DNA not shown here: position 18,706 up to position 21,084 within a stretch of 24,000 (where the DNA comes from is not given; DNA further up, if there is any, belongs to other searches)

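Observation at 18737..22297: Hard-wired acyl-CoA dehydrogenase / ETF-alpha FAD domain / rubredoxin fusion in a two-gene operon with a flavodiiron O2/NO reductase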

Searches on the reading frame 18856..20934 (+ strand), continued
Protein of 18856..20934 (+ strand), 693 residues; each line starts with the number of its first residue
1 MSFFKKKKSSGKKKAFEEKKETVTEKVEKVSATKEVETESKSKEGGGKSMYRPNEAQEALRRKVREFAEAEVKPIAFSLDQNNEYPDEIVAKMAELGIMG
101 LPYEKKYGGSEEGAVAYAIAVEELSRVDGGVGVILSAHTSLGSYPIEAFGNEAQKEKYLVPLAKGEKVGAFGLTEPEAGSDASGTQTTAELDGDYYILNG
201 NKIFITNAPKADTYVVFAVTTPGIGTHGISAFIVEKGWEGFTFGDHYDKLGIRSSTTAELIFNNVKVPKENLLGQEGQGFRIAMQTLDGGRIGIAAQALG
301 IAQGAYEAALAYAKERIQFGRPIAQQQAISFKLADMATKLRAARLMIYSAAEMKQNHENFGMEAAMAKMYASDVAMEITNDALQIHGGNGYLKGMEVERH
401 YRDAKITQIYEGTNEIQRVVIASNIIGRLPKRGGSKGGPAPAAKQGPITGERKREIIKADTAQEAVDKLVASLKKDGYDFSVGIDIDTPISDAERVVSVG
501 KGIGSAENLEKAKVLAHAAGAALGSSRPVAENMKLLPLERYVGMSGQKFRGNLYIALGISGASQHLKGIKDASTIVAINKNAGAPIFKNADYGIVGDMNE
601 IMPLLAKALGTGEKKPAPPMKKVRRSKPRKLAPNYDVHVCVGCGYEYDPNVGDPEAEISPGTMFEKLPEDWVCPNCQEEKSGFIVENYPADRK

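Call 20: search_solved_structures(query=window:19003-20934:+, max_evalue=0.00001, show_alignments=2)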
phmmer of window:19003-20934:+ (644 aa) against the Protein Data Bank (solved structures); distinct sequences matched with E-value up to 0.00001: 192 (the best 60 are shown).
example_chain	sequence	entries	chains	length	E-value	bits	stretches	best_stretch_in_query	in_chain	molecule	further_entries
5ol2_C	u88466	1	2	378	3.8e-141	474.9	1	10-376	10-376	Acyl-CoA dehydrogenase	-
4l1f_A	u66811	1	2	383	1.1e-128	433.7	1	5-375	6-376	Acyl-CoA dehydrogenase domain protein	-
5lnx_A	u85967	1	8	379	2.8e-127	429.1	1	7-378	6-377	Acyl-CoA dehydrogenase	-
1buc_A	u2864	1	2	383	1.2e-121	410.5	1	8-373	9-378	BUTYRYL-COA DEHYDROGENASE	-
9w60_A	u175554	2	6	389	2e-111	376.7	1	6-375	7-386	Butyryl CoA dehydrogenase apo protein | Butyryl CoA Dehydrogenase with FAD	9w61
4n5f_A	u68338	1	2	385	5.5e-109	368.6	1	6-374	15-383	Putative acyl-CoA dehydrogenase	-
1jqi_A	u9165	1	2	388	9.7e-109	367.8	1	6-377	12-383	short chain acyl-CoA dehydrogenase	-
7y0a_A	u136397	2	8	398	1.3e-108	367.4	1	6-377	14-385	Short-chain specific acyl-CoA dehydrogenase, mitochondrial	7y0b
8sgs_A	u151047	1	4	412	1.5e-108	367.2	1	6-377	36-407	Short-chain specific acyl-CoA dehydrogenase, mitochondrial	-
2vig_A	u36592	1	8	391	7.9e-108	364.8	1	6-377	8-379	SHORT-CHAIN SPECIFIC ACYL-COA DEHYDROGENASE,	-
6fah_C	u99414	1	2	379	2.4e-107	363.2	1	6-376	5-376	Caffeyl-CoA reductase-Etf complex subunit CarC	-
4u83_A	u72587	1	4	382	2.6e-107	363.1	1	6-374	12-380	Acyl-CoA dehydrogenase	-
4m9a_A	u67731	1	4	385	1.6e-105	357.2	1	8-374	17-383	Acyl-CoA dehydrogenase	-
3pfd_A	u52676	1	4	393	5.5e-102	345.5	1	6-374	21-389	Acyl-CoA dehydrogenase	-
2dvl_A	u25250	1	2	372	5.2e-101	342.3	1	12-375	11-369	Acyl-CoA dehydrogenase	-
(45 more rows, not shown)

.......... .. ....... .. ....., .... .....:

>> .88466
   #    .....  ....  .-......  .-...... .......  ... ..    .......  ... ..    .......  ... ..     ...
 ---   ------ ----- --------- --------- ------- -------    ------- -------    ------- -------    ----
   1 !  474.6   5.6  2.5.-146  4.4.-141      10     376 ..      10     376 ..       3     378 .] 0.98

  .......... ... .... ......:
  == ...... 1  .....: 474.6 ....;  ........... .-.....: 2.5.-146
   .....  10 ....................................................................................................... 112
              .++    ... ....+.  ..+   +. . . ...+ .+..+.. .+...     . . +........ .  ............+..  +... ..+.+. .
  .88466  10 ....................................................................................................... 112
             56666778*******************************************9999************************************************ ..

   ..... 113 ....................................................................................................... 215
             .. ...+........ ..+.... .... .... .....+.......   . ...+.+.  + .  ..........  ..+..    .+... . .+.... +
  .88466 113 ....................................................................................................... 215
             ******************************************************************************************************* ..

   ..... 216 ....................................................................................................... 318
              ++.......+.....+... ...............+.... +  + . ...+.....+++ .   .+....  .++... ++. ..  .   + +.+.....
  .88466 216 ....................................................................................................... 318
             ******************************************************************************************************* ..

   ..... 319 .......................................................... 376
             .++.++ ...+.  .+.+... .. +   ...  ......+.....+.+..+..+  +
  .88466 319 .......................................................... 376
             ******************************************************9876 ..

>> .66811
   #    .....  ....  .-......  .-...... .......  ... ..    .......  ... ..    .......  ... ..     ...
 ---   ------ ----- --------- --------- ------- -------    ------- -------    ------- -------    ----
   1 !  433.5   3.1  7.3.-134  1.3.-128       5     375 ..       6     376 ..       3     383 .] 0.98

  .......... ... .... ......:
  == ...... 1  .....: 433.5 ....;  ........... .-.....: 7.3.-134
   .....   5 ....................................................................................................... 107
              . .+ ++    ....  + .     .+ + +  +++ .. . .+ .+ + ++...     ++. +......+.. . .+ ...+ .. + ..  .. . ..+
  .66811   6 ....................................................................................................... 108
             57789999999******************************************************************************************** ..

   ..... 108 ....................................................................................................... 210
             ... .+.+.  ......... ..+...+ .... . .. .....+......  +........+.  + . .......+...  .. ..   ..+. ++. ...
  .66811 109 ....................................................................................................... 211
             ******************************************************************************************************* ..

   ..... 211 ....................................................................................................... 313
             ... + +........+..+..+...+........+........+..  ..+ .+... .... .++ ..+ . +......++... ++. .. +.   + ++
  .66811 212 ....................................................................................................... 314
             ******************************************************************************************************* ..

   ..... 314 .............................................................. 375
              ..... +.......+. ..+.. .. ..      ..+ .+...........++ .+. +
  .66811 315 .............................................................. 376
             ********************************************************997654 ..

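Call 26: search_protein_representatives(protein=window:19003-20934:+)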
Query: 644 residues. Proteins with E-value up to 0.001 (for the whole library): 102070; up to 1e-10: 49109; up to 1e-30: 8755. The best 150 are listed.
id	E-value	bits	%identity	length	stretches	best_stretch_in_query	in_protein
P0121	2.1e-295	997.6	72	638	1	1-635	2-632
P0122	3.1e-205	699.8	49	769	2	14-378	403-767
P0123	1.5e-176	605.0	77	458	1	56-420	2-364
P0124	6.6e-175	599.6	44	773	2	6-384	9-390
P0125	7.7e-174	596.1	75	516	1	2-354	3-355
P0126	1.4e-171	588.6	69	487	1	248-635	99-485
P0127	6.1e-164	563.4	47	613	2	4-381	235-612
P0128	2.7e-160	551.4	40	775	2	7-375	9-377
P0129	4.4e-158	544.0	75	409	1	2-326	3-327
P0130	5.1e-147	507.5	39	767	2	6-377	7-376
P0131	2.2e-134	465.8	49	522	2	6-382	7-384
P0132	1.6e-133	463.0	41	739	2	40-377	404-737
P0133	2.2e-131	455.9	37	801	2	8-373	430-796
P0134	1.0e-127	443.7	56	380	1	5-377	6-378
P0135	1.5e-124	433.3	46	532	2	6-377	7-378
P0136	1.8e-124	433.0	42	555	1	6-558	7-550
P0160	1.8e-108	380.2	50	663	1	5-394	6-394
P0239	1.5e-93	330.9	37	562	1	6-558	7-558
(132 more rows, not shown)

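Call 38: search_protein_families(library=pfam, proteins=[P0121, P0136, P0239, P0124, P0128, P0160, P0122], max_evalue=0.0001)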
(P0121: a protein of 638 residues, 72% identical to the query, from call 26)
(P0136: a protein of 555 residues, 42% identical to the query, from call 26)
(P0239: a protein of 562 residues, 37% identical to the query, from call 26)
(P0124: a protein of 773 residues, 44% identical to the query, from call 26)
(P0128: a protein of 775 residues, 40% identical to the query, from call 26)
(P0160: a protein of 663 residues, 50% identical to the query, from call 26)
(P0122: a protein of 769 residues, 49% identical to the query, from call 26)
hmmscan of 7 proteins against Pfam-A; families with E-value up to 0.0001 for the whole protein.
P0121 (638 aa): 7 families
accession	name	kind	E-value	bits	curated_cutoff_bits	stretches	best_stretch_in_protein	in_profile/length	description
PF00441.29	Acyl-CoA_dh_1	-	1.2e-49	168.7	22.4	1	229-377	1-149/150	Acyl-CoA dehydrogenase, C-terminal domain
PF02771.21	Acyl-CoA_dh_N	-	3.3e-40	137.4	22.9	1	6-118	1-113/113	Acyl-CoA dehydrogenase, N-terminal domain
PF08028.16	Acyl-CoA_dh_2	-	1.3e-27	97.1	22.7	1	244-366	1-133/134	Acyl-CoA dehydrogenase, C-terminal domain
PF00766.25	ETF_alpha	-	1.6e-26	92.5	27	1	437-517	2-81/81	Electron transfer flavoprotein FAD-binding domain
PF02770.24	Acyl-CoA_dh_M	-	2.3e-26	92.3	33.3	1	122-217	1-97/97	Acyl-CoA dehydrogenase, middle domain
PF00301.25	Rubredoxin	-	6.8e-20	71.3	23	1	586-631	2-47/47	Rubredoxin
PF22924.1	ACOX_C_alpha1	-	4e-07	30.4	27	1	311-368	102-159/169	Acyl-CoA oxidase, C-alpha1 domain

P0136 (555 aa): 5 families
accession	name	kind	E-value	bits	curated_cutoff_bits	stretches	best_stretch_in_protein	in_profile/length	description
PF02771.21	Acyl-CoA_dh_N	-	3.5e-29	101.9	22.9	1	8-118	3-113/113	Acyl-CoA dehydrogenase, N-terminal domain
PF00441.29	Acyl-CoA_dh_1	-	9e-24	84.8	22.4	1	238-371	17-149/150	Acyl-CoA dehydrogenase, C-terminal domain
PF00766.25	ETF_alpha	-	1.3e-19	70.4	27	1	433-513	2-81/81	Electron transfer flavoprotein FAD-binding domain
PF02770.24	Acyl-CoA_dh_M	-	8.5e-18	64.8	33.3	1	132-210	16-97/97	Acyl-CoA dehydrogenase, middle domain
PF08028.16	Acyl-CoA_dh_2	-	4e-12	47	22.7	1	237-358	1-131/134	Acyl-CoA dehydrogenase, C-terminal domain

P0239 (562 aa): 5 families
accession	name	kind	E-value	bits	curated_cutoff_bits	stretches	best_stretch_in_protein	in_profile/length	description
PF00441.29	Acyl-CoA_dh_1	-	2.6e-44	151.4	22.4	1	227-376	1-150/150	Acyl-CoA dehydrogenase, C-terminal domain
PF00766.25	ETF_alpha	-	5.1e-26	90.9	27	1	446-520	6-80/81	Electron transfer flavoprotein FAD-binding domain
PF02770.24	Acyl-CoA_dh_M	-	3.3e-21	75.7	33.3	1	120-215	1-97/97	Acyl-CoA dehydrogenase, middle domain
PF08028.16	Acyl-CoA_dh_2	-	3.3e-18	66.7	22.7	1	242-364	1-133/134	Acyl-CoA dehydrogenase, C-terminal domain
PF02771.21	Acyl-CoA_dh_N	-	2.5e-15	57.3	22.9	1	6-110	1-106/113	Acyl-CoA dehydrogenase, N-terminal domain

P0124 (773 aa): 6 families
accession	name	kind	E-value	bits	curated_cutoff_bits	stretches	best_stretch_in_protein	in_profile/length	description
PF00441.29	Acyl-CoA_dh_1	-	2.1e-101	336.8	22.4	2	618-766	1-149/150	Acyl-CoA dehydrogenase, C-terminal domain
PF02771.21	Acyl-CoA_dh_N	-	2e-62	209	22.9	2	8-121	1-112/113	Acyl-CoA dehydrogenase, N-terminal domain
PF02770.24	Acyl-CoA_dh_M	-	2.7e-59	197.8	33.3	2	126-221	1-97/97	Acyl-CoA dehydrogenase, middle domain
PF08028.16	Acyl-CoA_dh_2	-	1.4e-38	132.7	22.7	2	635-750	3-128/134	Acyl-CoA dehydrogenase, C-terminal domain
PF11794.13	HpaB_N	-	1.8e-07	31.4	35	0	532-582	174-225/270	4-hydroxyphenylacetate 3-hydroxylase N terminal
PF22924.1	ACOX_C_alpha1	-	5.6e-05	23.4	27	0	703-759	105-161/169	Acyl-CoA oxidase, C-alpha1 domain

P0128 (775 aa): 6 families
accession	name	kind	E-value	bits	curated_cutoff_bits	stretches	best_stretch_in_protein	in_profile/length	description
PF00441.29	Acyl-CoA_dh_1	-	9.3e-83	276.2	22.4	2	230-378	1-149/150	Acyl-CoA dehydrogenase, C-terminal domain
PF02771.21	Acyl-CoA_dh_N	-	2e-59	199.3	22.9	2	395-506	1-113/113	Acyl-CoA dehydrogenase, N-terminal domain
PF02770.24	Acyl-CoA_dh_M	-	4.7e-54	181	33.3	2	510-606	1-97/97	Acyl-CoA dehydrogenase, middle domain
PF08028.16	Acyl-CoA_dh_2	-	2.9e-34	118.6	22.7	2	248-360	4-126/134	Acyl-CoA dehydrogenase, C-terminal domain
PF22924.1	ACOX_C_alpha1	-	1e-06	29.1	27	0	254-275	18-39/169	Acyl-CoA oxidase, C-alpha1 domain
PF21263.2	Acyl-CoA-dh_C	-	3.8e-06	27.6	27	0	272-327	17-66/96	Acyl-CoA dehydrogenase, C-terminal domain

P0160 (663 aa): 7 families
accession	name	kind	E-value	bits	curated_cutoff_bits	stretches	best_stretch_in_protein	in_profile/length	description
PF00441.29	Acyl-CoA_dh_1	-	4.9e-56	189.5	22.4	1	230-379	1-150/150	Acyl-CoA dehydrogenase, C-terminal domain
PF02771.21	Acyl-CoA_dh_N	-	2e-42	144.6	22.9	1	6-118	1-113/113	Acyl-CoA dehydrogenase, N-terminal domain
PF08028.16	Acyl-CoA_dh_2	-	4.7e-27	95.3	22.7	1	245-367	1-133/134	Acyl-CoA dehydrogenase, C-terminal domain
PF02770.24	Acyl-CoA_dh_M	-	2.5e-21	76.1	33.3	1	122-217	1-96/97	Acyl-CoA dehydrogenase, middle domain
PF13669.12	Glyoxalase_4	-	2e-20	73.6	27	1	428-531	1-102/109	Glyoxalase/Bleomycin resistance protein/Dioxygenase superfamily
PF00903.31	Glyoxalase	-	2.9e-14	53.9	20.6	1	426-550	1-121/121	Glyoxalase/Bleomycin resistance protein/Dioxygenase superfamily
PF13468.12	Glyoxalase_3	-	6.4e-07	30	25.1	1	427-530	1-110/176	Glyoxalase-like domain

P0122 (769 aa): 6 families
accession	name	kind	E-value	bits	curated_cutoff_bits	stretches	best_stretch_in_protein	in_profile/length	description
PF00441.29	Acyl-CoA_dh_1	-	1.5e-99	330.7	22.4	2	230-378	1-149/150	Acyl-CoA dehydrogenase, C-terminal domain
PF02771.21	Acyl-CoA_dh_N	-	3.5e-70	234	22.9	2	9-118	4-113/113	Acyl-CoA dehydrogenase, N-terminal domain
PF02770.24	Acyl-CoA_dh_M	-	1.1e-57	192.7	33.3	2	122-218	1-97/97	Acyl-CoA dehydrogenase, middle domain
PF08028.16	Acyl-CoA_dh_2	-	6.4e-48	162.9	22.7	2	632-754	1-133/134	Acyl-CoA dehydrogenase, C-terminal domain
PF22924.1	ACOX_C_alpha1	-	9e-08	32.5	27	0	650-755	49-158/169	Acyl-CoA oxidase, C-alpha1 domain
PF11794.13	HpaB_N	-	3.8e-06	27.1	35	0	149-196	179-227/270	4-hydroxyphenylacetate 3-hydroxylase N terminal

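Call 50: predict_structure(alignment_id=A1)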
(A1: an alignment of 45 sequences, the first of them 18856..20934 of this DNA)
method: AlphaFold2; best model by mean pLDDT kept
length: 693 residues; sequences in the alignment: 45
mean_pLDDT: 79.3   pTM: 0.58
mean pLDDT of the five models: 79.3, 77.2, 74.2, 72.7, 70.3
residues with pLDDT >= 90: 263; 70-90: 290; 50-70: 53; < 50: 87
segments of 3 or more residues with pLDDT < 50: 1-49, 174-184, 431-445, 629-633, 689-693
pLDDT, mean of each block of 10 residues (from residue 1): 29 28 28 25 35 87 97 89 86 92 86 91 94 89 87 93 90 46 58 88 75 86 71 87 62 69 89 87 81 94 96 90 92 97 95 87 93 95 80 78 84 81 74 37 55 85 94 89 90 93 88 94 92 88 82 92 85 92 86 93 94 83 56 61 76 78 82 83 67 39
secondary structure, 60 per line:
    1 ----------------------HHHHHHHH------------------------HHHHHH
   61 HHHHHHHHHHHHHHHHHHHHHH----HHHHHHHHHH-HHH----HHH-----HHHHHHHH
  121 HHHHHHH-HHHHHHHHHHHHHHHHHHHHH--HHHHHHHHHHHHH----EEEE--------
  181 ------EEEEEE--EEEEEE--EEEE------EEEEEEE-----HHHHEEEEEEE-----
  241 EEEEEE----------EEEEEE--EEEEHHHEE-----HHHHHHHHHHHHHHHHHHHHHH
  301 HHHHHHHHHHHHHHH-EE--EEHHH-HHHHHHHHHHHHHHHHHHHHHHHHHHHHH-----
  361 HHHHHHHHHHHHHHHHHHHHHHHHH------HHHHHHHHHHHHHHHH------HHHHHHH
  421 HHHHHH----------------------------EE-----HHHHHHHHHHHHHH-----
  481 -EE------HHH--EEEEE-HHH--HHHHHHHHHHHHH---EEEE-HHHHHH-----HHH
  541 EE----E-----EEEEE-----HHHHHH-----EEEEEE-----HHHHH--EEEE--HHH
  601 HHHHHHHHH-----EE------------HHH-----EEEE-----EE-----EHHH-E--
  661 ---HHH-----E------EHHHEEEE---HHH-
elements in order (helices of 4 or more, strands of 3 or more residues): H23-30 H55-82 H87-96 H113-127 H129-149 H152-164 E169-172 E187-192 E195-200 E203-206 E213-219 H225-228 E229-235 E241-246 E257-262 E265-268 H279-315 H327-355 H361-385 H392-407 H414-426 H462-475 E495-499 H506-518 E522-525 H527-532 E553-557 H563-568 E574-579 H585-589 E592-595 H598-609 E637-640 E683-686
